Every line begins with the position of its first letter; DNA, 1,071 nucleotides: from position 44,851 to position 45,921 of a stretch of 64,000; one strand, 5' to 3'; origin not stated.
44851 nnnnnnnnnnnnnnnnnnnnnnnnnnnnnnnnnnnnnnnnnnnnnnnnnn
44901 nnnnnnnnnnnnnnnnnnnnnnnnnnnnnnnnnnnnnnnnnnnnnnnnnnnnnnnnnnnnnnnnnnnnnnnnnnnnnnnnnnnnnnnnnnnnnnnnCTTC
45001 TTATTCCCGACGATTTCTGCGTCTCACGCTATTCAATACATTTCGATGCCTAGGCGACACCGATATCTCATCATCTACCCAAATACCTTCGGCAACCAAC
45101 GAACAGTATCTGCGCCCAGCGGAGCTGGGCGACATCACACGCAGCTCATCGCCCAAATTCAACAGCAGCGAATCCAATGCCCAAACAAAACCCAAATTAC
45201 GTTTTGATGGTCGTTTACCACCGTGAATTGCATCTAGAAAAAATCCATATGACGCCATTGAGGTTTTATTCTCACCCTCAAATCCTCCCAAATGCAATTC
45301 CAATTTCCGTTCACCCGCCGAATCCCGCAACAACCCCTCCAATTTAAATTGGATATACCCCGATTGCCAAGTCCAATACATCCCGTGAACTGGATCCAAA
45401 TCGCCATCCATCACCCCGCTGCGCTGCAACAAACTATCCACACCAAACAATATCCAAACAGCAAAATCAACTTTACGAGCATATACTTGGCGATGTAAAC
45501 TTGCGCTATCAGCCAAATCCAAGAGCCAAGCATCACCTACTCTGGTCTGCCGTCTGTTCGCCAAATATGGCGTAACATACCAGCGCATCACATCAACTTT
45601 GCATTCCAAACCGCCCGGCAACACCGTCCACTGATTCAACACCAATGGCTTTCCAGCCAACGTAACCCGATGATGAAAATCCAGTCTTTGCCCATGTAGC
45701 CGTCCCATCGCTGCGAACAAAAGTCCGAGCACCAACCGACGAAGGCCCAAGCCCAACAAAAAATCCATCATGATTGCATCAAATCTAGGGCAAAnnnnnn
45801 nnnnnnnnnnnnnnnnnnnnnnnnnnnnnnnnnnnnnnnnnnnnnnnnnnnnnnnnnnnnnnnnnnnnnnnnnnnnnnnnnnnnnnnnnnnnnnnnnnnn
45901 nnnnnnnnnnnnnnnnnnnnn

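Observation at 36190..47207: Convergent operon pair: ECF sigma / CpxP-like / MbnP-MbnH-like / YHYH facing a four-gene T9SS cargo operon with a second YHYH protein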

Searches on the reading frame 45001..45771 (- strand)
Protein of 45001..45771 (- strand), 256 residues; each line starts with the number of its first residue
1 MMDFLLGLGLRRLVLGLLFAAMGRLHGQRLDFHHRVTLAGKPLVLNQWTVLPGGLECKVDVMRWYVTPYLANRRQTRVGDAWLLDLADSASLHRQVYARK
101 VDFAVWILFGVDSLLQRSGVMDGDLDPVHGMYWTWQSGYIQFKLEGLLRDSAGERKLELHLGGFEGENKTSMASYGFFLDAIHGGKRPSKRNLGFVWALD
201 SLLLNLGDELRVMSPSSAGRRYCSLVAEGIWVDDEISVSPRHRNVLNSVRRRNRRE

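Call 3: search_protein_families(library=pfam, proteins=[window:45001-45771:-], max_evalue=0.01)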
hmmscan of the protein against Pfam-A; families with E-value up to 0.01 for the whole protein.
window:45001-45771:- (256 aa): 1 family
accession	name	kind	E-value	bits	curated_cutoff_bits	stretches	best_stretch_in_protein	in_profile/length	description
PF20243.3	MbnP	-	2.7e-18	67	27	1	30-167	6-143/189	MbnP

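Call 4: search_protein_families(library=ncbifam, proteins=[window:45001-45771:-], max_evalue=0.01)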
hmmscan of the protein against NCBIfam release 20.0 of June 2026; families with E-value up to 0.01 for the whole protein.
window:45001-45771:- (256 aa): 1 family
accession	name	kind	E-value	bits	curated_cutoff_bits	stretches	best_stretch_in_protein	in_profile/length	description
TIGR04052.2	MbnP_like_WxW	equivalog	0.00019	20.9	140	1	129-168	128-167/257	MbnP family copper-binding protein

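Call 8: search_solved_structures(query=window:45001-45771:-, max_evalue=1, show_alignments=2)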
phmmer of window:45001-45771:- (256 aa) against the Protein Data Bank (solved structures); distinct sequences matched with E-value up to 1: 0.

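Call 21: find_homologous_proteins(query=window:45001-45771:-, max_evalue=0.001)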
Query window:45001-45771:- (256 aa): 198 proteins with E <= 0.001 among 2820 candidates; the best 120 are listed.
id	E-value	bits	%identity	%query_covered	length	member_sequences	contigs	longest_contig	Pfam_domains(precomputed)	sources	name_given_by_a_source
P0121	1.8e-165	567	98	100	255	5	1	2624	PF20243.4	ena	-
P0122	3.4e-165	566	97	100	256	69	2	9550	PF20243.4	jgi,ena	jgi:hypothetical protein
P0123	1.7e-153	528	92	100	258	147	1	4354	PF20243.4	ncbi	-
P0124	1.4e-123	430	77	100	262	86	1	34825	PF20243.4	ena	-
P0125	1.7e-55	207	90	40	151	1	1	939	-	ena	-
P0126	9.7e-38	148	39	85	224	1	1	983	PF20243.4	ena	-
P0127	9.7e-38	148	39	85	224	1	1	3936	PF20243.4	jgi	-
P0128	1.0e-37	148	39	85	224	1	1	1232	PF20243.4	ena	-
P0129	1.5e-37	148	39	85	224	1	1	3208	PF20243.4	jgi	jgi:hypothetical protein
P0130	1.5e-37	148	39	85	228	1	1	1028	PF20243.4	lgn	-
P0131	1.6e-37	148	39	77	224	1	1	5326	PF20243.4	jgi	jgi:hypothetical protein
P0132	2.2e-37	147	38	85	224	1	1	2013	PF20243.4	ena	-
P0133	2.3e-37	147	39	85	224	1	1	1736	PF20243.4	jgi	jgi:hypothetical protein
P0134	2.5e-37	147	40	77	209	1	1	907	PF20243.4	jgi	jgi:hypothetical protein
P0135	2.6e-37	147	38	85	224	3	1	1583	PF20243.4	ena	-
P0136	3.4e-37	147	39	85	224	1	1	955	PF20243.4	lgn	-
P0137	3.7e-37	146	40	79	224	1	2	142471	PF20243.4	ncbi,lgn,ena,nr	ncbi:MAG: hypothetical protein O2814_04010 [Bacteroidetes bacterium]|nr:hypothetical protein [Bacter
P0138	4.0e-37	146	39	77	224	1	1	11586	PF20243.4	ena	-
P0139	4.4e-37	146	39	85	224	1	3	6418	PF20243.4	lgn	-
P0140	4.5e-37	146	39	77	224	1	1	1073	PF20243.4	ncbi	-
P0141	4.6e-37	146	39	85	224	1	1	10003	PF20243.4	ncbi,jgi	ncbi:MAG: hypothetical protein RL411_1630 [Bacteroidota bacterium]|jgi:hypothetical protein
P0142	4.7e-37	146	40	77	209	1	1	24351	PF20243.4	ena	-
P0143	5.1e-37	146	39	79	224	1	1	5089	PF20243.4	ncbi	ncbi:MAG: MbnP family protein [Bacteroidota bacterium]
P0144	5.2e-37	146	39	79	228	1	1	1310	PF20243.4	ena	-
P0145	5.2e-37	146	40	77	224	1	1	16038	PF20243.4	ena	-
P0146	5.6e-37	146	40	79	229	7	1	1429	PF20243.4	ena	-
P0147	5.8e-37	146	39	85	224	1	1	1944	PF20243.4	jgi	-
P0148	6.1e-37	146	40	77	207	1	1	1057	PF20243.4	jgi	jgi:hypothetical protein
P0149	6.2e-37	146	39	85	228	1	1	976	PF20243.4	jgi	-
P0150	6.4e-37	146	38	85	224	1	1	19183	PF20243.4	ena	-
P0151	6.9e-37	146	40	77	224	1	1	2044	PF20243.4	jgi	jgi:hypothetical protein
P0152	7.1e-37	146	39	77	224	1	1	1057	PF20243.4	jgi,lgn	jgi:hypothetical protein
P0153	8.8e-37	145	38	81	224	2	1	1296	PF20243.4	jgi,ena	jgi:hypothetical protein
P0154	9.1e-37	145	39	77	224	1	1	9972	PF20243.4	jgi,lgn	-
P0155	1.0e-36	145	39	77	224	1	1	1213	PF20243.4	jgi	-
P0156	1.5e-36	144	39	77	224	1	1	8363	PF20243.4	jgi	-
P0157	1.5e-36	144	40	77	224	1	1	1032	PF20243.4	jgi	-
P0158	1.9e-36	144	39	77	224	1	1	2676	PF20243.4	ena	-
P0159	2.0e-36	144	39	77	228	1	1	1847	PF20243.4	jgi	-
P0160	2.1e-36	144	39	77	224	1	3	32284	PF20243.4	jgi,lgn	-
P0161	2.8e-36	144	39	77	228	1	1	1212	PF20243.4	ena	-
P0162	2.9e-36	144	39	85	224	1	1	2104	PF20243.4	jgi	-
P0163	3.0e-36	143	39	77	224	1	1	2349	PF20243.4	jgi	-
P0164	4.2e-36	143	39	77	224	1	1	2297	PF20243.4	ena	-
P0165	5.3e-36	143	39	77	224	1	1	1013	PF20243.4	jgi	-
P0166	5.7e-36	143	37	84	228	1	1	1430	PF20243.4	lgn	-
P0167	5.7e-36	143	39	77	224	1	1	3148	PF20243.4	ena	-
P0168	5.8e-36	143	39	77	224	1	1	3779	PF20243.4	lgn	-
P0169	1.4e-35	141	37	87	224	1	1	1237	PF20243.4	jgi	jgi:hypothetical protein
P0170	1.6e-35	141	38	85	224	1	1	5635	PF20243.4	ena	-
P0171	1.6e-35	141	39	77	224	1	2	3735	PF20243.4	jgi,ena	-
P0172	1.7e-35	141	39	77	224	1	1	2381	PF20243.4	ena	-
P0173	1.8e-35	141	39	77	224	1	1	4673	PF20243.4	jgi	jgi:hypothetical protein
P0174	2.0e-35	141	39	77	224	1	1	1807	PF20243.4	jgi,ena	jgi:hypothetical protein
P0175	2.5e-35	140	39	77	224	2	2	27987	PF20243.4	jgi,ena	jgi:hypothetical protein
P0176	2.6e-35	140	39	77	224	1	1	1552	PF20243.4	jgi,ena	jgi:hypothetical protein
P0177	2.6e-35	140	39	77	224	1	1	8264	PF20243.4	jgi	jgi:hypothetical protein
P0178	2.7e-35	140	37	84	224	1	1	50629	PF20243.4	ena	-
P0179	2.7e-35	140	38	85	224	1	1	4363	PF20243.4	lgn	-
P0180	3.9e-35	140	39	77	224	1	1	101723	PF20243.4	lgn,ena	-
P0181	5.4e-35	139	39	77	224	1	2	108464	PF20243.4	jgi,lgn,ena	jgi:hypothetical protein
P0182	5.5e-35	139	38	77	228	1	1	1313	PF20243.4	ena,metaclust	metaclust:\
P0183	5.7e-35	139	38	77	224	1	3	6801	PF20243.4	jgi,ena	-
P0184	5.8e-35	139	38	77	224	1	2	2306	PF20243.4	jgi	-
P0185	5.9e-35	139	38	77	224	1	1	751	PF20243.4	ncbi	-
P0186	5.9e-35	139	39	77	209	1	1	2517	PF20243.4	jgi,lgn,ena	jgi:hypothetical protein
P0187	6.0e-35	139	38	77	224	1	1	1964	PF20243.4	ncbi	-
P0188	7.2e-35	139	38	85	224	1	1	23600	PF20243.4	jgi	-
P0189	7.2e-35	139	37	85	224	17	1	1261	PF20243.4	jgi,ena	jgi:hypothetical protein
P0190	7.5e-35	139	39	77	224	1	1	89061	PF20243.4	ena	-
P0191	7.5e-35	139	37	79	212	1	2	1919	PF20243.4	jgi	jgi:hypothetical protein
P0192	7.6e-35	139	38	77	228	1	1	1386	PF20243.4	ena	-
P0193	7.8e-35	139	38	77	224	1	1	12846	PF20243.4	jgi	-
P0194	7.9e-35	139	38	77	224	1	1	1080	PF20243.4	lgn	-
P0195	8.0e-35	139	38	77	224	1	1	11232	PF20243.4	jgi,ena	-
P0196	9.2e-35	139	38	79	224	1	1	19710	PF20243.4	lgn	-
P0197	9.3e-35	139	38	77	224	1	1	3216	PF20243.4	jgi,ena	-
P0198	1.0e-34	138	38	85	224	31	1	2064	PF20243.4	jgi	-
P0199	1.1e-34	138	39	77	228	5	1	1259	PF20243.4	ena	-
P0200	1.2e-34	138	38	77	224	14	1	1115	PF20243.4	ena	-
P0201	1.2e-34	138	38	77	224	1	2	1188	PF20243.4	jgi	jgi:hypothetical protein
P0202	2.2e-34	137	38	77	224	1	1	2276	PF20243.4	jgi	-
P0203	2.2e-34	137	38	77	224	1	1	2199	PF20243.4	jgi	-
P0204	2.3e-34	137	39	77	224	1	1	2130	PF20243.4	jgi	-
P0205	2.4e-34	137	38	77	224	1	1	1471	PF20243.4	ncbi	-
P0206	2.8e-34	137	37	77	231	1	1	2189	PF20243.4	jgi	jgi:hypothetical protein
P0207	2.9e-34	137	38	77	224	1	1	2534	PF20243.4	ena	-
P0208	3.6e-34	137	38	77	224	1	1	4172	PF20243.4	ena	-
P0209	5.8e-34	136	37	79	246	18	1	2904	PF20243.4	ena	-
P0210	9.8e-34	135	38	79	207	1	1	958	PF20243.4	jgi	jgi:hypothetical protein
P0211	1.1e-33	135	38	79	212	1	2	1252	PF20243.4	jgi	-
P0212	2.7e-33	134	37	77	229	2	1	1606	PF20243.4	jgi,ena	jgi:hypothetical protein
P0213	2.4e-32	131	37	90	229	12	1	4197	PF20243.4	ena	-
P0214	6.9e-32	129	36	85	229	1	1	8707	PF20243.4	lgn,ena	-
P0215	8.1e-30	122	36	86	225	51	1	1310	PF20243.4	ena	-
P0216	1.5e-29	122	35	82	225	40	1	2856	PF20243.4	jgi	-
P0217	3.8e-29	120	35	82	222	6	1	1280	PF20243.4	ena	-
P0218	1.6e-27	115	34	82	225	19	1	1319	PF20243.4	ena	-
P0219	6.5e-27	113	34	82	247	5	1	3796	PF20243.4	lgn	-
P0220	6.5e-22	96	44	48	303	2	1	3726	PF20243.4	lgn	-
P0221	6.2e-19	87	49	34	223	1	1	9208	PF20243.4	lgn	-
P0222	2.1e-18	85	33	83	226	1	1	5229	PF20243.4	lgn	-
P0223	3.4e-18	84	35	68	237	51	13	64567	PF20243.4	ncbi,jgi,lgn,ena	ncbi:MAG: MbnP family protein [Bacteroidota bacterium]|jgi:hypothetical protein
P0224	4.6e-18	84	34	71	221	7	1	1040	PF20243.4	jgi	jgi:hypothetical protein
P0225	1.5e-17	82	31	84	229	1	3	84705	PF20243.4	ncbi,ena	-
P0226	1.7e-17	82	38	54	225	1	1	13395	PF20243.4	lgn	-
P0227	1.3e-16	79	36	53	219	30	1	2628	PF20243.4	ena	-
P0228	3.7e-16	78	29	87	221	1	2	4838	PF20243.4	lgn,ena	-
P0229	4.5e-16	77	38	46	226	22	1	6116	PF20243.4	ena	-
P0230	5.2e-16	77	33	76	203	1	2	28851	PF20243.4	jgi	jgi:hypothetical protein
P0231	5.3e-16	77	36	59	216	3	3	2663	PF20243.4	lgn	-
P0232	8.5e-16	76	40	52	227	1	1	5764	PF20243.4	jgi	jgi:hypothetical protein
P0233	1.1e-15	76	36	53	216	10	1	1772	PF20243.4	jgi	jgi:hypothetical protein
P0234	1.5e-15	76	30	75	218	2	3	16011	PF20243.4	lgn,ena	-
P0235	1.8e-15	75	31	85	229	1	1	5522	PF20243.4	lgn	-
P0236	2.1e-15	75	28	89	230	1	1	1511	PF20243.4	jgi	jgi:hypothetical protein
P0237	2.5e-15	75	29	87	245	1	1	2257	PF20243.4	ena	-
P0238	2.6e-15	75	38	46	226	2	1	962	PF20243.4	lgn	-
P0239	3.9e-15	74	35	58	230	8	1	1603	PF20243.4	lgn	-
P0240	4.0e-15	74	30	85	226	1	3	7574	PF20243.4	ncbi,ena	-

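Call 23: find_related_loci(query=A2, collection=genome_contigs, flank=10000)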
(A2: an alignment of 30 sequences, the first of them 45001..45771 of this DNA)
Query A2 (256 aa) in genome_contigs; peptide patterns used: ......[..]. (x = any residue, [..] = any of these).
530 stretches matched a pattern; 497 encode a relative of the query (tblastn E <= 1e-3); the best 80 are kept; 80 distinct loci.
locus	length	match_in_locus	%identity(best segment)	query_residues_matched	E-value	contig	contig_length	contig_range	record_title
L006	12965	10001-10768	96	1-256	2e-165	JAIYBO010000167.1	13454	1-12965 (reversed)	MAG: Bacteroidetes bacterium isolate E1_MAG_00050 pond_E1_MAG_00050_000000000129, whole genome shotgun sequence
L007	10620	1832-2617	77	1-256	9e-127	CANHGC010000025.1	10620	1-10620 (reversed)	MAG: Bacteroidetes bacterium isolate RE-16jun15-71 genome assembly, contig: RE-16jun15-C5609, whole genome shotgun seque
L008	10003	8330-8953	39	13-230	5e-42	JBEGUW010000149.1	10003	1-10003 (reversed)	MAG: Bacteroidota bacterium isolate riogrande_2019_sw_WHONDRS-S19S_0066_B_bin.101 scaffold_438343, whole genome shotgun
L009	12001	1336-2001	36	23-230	3e-41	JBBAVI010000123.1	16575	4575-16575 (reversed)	MAG: Saprospiraceae bacterium isolate EUL_319 ctg123-EUL_319, whole genome shotgun sequence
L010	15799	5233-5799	39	33-230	3e-40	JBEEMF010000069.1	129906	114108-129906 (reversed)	MAG: Bacteroidota bacterium isolate columbiariver2_2019_sw_WHONDRS-S19S_0076_B_bin.9 scaffold_914200, whole genome shotg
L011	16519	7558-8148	37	30-230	3e-36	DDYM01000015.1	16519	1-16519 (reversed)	MAG TPA_asm: Bacteroidetes bacterium UBA2234 UBA2234_contig_745, whole genome shotgun sequence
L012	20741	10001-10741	34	13-230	2e-35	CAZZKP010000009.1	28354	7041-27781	MAG TPA_asm: uncultured Bifidobacterium sp. isolate SRP124364_co1_69 genome assembly, contig: NODE_1351_length_28354_cov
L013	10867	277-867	34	20-230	3e-34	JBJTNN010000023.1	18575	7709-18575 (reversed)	MAG: Bacteroidota bacterium isolate samp_4450_semibin_61 samp_4450_86071, whole genome shotgun sequence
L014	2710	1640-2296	34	30-230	2e-29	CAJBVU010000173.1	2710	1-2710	MAG: uncultured Bacteroidetes bacterium isolate Loc081215-6m_bin-1907 genome assembly, contig: bin-1907:173/357, whole g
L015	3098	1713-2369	31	30-230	2e-29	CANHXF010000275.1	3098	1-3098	MAG: Flavobacteriales bacterium isolate RE-4nov15-347 genome assembly, contig: RE-4nov15-C89495, whole genome shotgun se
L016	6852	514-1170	31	30-230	4e-29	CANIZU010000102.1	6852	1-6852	MAG: Flavobacteriales bacterium isolate RH-18aug17-59 genome assembly, contig: RH-18aug17-C30686, whole genome shotgun s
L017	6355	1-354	43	107-230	2e-25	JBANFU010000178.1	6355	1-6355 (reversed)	MAG: Bacteroidota bacterium isolate altamaha_2019_sw_WHONDRS-S19S_0010_B_bin.109 scaffold_1004489, whole genome shotgun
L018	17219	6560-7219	28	12-229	3e-25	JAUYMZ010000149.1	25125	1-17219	MAG: Bacteroidota bacterium isolate C3_concoct.bin.81 C3_k141_20628, whole genome shotgun sequence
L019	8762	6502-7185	32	6-228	4e-25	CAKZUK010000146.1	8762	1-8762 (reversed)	MAG: uncultured Saprospiraceae bacterium isolate R3_Bin_Bin_201_sub_1 genome assembly, contig: c_000000957212, whole gen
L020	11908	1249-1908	28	8-233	1e-24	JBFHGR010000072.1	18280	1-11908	MAG: Parvicella sp. isolate Mix_sand07.2021.05.G.16 k141_2443108_length_18280_cov_15.6510, whole genome shotgun sequence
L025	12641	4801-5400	29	32-232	9e-23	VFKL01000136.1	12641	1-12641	MAG: Chitinophagaceae bacterium isolate Bin_61_1 c_000002958333, whole genome shotgun sequence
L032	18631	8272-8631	41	56-170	1e-21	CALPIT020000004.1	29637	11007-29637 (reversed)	MAG: Streptomyces griseus isolate HRS-ES1-bin-403 genome assembly, contig: HRSG-E10-C310, whole genome shotgun sequence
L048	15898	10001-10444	36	54-217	6e-21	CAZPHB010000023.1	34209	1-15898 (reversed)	MAG TPA_asm: uncultured Flavobacteriaceae bacterium isolate SRP319275_co3_66 genome assembly, contig: NODE_1509_length_3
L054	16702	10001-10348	39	54-170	1e-20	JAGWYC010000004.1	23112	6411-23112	MAG: Bacteroidetes bacterium isolate REEB481 contig-150_3948, whole genome shotgun sequence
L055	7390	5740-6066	40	59-164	1e-20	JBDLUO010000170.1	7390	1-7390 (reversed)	MAG: Bacteroidota bacterium isolate littlewindriver_2019_sw_WHONDRS-S19S_0009_B_bin.41 scaffold_1053174, whole genome sh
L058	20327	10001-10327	43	58-170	2e-20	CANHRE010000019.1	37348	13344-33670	MAG: Flavobacteriales bacterium isolate RE-26jul17-153 genome assembly, contig: RE-26jul17-C1185, whole genome shotgun s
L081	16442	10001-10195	62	107-170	8e-20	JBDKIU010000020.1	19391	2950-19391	MAG: Bacteroidota bacterium isolate greatmiami_2019_sw_WHONDRS-S19S_0099_B_bin.77 scaffold_2758974, whole genome shotgun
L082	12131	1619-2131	29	10-170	1e-19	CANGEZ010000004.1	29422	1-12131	MAG: Chitinophagaceae bacterium isolate Jr-28aug17-189 genome assembly, contig: Jr-28aug17-C1833, whole genome shotgun s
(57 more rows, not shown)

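Call 67: search_protein_families(library=pfam, proteins=[L032:10009-13641:+, L082:10125-10790:+, L055:4256-5443:+, L048:7783-8664:-], max_evalue=0.01)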
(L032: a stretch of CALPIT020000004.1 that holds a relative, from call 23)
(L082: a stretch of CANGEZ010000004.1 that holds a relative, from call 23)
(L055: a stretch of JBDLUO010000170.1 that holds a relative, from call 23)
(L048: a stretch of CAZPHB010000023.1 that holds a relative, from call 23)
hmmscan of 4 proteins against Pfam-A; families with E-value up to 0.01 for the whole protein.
L032:10009-13641:+ (1211 aa): 7 families
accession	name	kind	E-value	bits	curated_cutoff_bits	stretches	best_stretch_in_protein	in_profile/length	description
PF00884.28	Sulfatase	-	1.4e-35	123.5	25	1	594-908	1-301/301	Sulfatase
PF07732.21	Cu-oxidase_3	-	1.1e-28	100.1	21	1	56-161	11-117/119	Multicopper oxidase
PF07731.20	Cu-oxidase_2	-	4.6e-22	78.7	20.4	1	366-478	23-134/137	Multicopper oxidase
PF16347.10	SGSH_C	-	8.2e-12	46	29.3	1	863-993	8-136/154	N-sulphoglucosamine sulphohydrolase, C-terminal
PF18962.6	Por_Secre_tail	-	4.7e-11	43.3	27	1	1139-1208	3-73/75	Secretion system C-terminal sorting domain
PF00394.28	Cu-oxidase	-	6.1e-05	23.6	21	1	214-283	64-130/157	Multicopper oxidase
PF01663.27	Phosphodiest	-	0.0018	18.4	23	0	597-848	2-220/342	Type I phosphodiesterase / nucleotide pyrophosphatase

L082:10125-10790:+ (222 aa): 4 families
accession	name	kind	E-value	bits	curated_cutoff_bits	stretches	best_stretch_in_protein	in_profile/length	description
PF00578.27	AhpC-TSA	-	3.8e-16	59.6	26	1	51-164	7-118/124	AhpC/TSA family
PF08534.16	Redoxin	-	1.4e-11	44.8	26.6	1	51-177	8-135/148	Redoxin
PF13905.12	Thioredoxin_8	-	1.6e-05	25.6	27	1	73-164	4-91/94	Thioredoxin-like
PF13098.12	Thioredoxin_2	-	0.0032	18.2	27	1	70-177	5-96/104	Thioredoxin-like domain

L055:4256-5443:+ (396 aa): 3 families
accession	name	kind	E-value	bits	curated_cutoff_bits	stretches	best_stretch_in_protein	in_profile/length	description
PF01625.27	PMSR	-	3.4e-62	209.6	23.7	1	221-374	1-153/153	Peptide methionine sulfoxide reductase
PF01641.26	SelR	-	7.9e-49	164.9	24.9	1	90-203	1-115/116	SelR domain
PF24046.1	At4g08330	-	0.0037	17.7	27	1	164-191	74-101/129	At4g08330 beta-tent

L048:7783-8664:- (294 aa): 0 families

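Call 70: search_protein_families(library=pfam, proteins=[L054:11469-13310:+, L025:2205-3578:+, L025:6392-7030:+, L058:11530-13356:+], max_evalue=0.001)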
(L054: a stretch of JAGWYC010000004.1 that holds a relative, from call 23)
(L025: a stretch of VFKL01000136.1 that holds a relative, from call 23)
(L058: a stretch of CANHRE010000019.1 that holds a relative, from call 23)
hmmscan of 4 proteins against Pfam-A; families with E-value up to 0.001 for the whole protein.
L054:11469-13310:+ (614 aa): 4 families
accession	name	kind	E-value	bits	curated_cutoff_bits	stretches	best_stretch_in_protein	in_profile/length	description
PF07732.21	Cu-oxidase_3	-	2.1e-30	105.7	21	1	105-206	15-117/119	Multicopper oxidase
PF07731.20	Cu-oxidase_2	-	3.7e-20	72.5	20.4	1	399-524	7-135/137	Multicopper oxidase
PF18962.6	Por_Secre_tail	-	9.8e-11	42.2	27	1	540-607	1-70/75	Secretion system C-terminal sorting domain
PF00394.28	Cu-oxidase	-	0.00024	21.7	21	0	261-321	64-122/157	Multicopper oxidase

L025:2205-3578:+ (458 aa): 3 families
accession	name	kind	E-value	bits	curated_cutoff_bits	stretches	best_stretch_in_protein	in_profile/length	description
PF00884.28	Sulfatase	-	2.8e-56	191.5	25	1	36-331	1-301/301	Sulfatase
PF16347.10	SGSH_C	-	5.1e-06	27.1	29.3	1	288-360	10-81/154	N-sulphoglucosamine sulphohydrolase, C-terminal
PF01663.27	Phosphodiest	-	8.6e-05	22.7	23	1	59-269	18-223/342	Type I phosphodiesterase / nucleotide pyrophosphatase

L025:6392-7030:+ (213 aa): 4 families
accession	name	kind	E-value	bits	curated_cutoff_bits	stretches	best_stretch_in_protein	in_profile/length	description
PF00578.27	AhpC-TSA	-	2.1e-15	57.2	26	1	39-163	8-121/124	AhpC/TSA family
PF08534.16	Redoxin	-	5.4e-12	46.2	26.6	1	39-166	9-137/148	Redoxin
PF13905.12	Thioredoxin_8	-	2.6e-05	24.9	27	1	61-152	5-92/94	Thioredoxin-like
PF00255.25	GSHPx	-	0.001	19.1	27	0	39-98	4-61/108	Glutathione peroxidase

L058:11530-13356:+ (609 aa): 4 families
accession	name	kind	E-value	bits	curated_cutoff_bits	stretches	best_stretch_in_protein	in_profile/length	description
PF07732.21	Cu-oxidase_3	-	5.1e-30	104.4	21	1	99-202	13-117/119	Multicopper oxidase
PF07731.20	Cu-oxidase_2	-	6.6e-21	74.9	20.4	1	396-520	8-135/137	Multicopper oxidase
PF18962.6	Por_Secre_tail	-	1.3e-11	45.1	27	1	537-599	2-68/75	Secretion system C-terminal sorting domain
PF00394.28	Cu-oxidase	-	3.2e-05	24.5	21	1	252-318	58-123/157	Multicopper oxidase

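Call 72: search_solved_structures(query=A2, max_evalue=10, show_alignments=2)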
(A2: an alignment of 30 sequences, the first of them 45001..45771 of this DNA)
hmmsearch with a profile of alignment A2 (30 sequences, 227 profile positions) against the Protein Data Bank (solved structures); distinct sequences matched with E-value up to 10: 0.
